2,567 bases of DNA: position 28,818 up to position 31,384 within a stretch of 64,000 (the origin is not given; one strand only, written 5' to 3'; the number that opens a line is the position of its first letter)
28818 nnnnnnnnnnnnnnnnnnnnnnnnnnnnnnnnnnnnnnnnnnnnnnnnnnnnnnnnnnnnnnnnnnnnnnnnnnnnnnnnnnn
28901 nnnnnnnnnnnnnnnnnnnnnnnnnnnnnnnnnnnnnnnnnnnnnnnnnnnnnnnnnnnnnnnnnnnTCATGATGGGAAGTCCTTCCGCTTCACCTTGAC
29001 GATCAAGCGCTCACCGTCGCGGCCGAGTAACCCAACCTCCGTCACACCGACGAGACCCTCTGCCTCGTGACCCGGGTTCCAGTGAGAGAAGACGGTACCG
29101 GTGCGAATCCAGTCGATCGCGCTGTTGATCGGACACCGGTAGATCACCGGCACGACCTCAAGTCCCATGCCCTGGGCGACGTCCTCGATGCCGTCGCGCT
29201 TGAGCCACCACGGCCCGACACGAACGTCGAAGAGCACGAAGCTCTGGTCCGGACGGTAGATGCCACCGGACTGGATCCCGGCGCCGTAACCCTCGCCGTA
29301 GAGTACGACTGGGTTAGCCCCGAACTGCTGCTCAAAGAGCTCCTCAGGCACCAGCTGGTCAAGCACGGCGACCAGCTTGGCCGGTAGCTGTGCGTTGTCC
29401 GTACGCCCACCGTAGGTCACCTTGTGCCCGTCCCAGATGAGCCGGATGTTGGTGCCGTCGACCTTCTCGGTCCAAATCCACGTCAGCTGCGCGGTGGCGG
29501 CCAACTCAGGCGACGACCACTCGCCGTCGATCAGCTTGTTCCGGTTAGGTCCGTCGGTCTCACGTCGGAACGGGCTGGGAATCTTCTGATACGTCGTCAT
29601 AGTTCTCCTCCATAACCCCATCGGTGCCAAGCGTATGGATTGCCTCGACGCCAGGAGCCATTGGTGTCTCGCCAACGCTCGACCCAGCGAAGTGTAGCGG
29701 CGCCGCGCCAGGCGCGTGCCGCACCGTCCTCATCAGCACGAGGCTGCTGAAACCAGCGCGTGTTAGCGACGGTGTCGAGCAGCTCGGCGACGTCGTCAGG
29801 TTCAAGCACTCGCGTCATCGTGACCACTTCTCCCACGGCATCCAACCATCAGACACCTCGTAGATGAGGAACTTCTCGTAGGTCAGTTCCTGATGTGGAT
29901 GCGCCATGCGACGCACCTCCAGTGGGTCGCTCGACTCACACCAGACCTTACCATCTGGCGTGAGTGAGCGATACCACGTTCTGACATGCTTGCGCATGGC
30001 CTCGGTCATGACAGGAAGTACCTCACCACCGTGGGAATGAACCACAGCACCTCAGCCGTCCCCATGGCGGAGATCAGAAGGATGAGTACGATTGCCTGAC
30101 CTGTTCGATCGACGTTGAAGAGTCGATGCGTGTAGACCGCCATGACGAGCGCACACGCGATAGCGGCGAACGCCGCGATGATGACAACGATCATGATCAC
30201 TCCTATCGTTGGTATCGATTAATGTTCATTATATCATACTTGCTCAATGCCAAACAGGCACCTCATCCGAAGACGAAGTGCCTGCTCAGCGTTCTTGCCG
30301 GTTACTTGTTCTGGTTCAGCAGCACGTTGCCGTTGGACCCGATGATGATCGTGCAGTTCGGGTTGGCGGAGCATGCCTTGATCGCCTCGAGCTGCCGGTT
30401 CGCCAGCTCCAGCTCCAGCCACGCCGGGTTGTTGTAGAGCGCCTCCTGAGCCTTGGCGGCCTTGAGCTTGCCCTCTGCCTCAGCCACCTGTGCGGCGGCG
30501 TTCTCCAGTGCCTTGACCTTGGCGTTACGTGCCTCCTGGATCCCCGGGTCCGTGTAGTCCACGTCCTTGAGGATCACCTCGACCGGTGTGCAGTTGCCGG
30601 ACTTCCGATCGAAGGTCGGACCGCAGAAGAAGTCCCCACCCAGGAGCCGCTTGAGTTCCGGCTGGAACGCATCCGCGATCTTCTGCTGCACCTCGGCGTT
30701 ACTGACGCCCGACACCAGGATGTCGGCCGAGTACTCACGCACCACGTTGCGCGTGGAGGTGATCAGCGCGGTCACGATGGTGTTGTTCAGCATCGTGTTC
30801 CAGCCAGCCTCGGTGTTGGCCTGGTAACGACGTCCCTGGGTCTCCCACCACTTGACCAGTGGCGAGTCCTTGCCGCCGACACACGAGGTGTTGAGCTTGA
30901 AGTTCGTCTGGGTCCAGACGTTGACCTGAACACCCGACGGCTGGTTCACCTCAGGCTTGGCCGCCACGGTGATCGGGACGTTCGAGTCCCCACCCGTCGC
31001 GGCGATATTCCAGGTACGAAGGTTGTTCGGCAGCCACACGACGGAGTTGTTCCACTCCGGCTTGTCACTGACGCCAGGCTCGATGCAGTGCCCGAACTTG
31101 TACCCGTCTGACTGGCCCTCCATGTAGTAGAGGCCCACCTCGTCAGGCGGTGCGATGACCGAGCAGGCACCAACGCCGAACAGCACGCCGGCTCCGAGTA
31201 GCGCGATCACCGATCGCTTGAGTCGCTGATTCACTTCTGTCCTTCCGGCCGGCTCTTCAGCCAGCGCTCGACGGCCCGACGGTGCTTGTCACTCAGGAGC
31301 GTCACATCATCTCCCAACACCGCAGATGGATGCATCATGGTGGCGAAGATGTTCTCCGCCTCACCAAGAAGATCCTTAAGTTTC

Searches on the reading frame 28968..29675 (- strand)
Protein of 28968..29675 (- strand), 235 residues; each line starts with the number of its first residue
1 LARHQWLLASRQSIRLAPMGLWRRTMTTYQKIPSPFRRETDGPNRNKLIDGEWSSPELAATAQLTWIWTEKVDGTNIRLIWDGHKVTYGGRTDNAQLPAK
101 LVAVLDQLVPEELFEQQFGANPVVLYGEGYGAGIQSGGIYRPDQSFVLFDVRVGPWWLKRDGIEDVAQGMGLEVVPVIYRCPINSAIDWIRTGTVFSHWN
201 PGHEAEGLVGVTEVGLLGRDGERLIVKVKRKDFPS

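Call 64: search_protein_families(library=pfam, proteins=[window:28968-29675:-], max_evalue=0.01)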
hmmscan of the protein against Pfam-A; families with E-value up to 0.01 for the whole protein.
window:28968-29675:- (235 aa): 1 family
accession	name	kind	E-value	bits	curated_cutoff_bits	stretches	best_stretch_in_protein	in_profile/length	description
PF09414.15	RNA_ligase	-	1.7e-16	61.3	27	1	65-228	2-170/171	RNA ligase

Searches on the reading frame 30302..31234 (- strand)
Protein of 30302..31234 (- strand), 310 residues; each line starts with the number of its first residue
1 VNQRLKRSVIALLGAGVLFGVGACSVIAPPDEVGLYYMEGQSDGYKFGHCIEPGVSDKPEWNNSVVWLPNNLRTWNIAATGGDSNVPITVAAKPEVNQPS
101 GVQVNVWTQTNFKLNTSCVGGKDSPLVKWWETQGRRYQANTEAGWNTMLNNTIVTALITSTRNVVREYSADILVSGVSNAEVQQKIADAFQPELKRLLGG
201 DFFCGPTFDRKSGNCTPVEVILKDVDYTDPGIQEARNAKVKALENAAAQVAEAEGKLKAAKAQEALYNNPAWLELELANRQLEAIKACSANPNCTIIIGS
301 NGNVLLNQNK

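Call 64: search_protein_families(library=pfam, proteins=[window:30302-31234:-], max_evalue=0.01)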
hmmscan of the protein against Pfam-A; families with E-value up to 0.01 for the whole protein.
window:30302-31234:- (310 aa): 1 family
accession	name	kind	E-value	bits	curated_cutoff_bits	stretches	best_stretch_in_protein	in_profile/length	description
PF01145.31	Band_7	-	2.1e-05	25.1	23.6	1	27-255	2-174/176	SPFH domain / Band 7 family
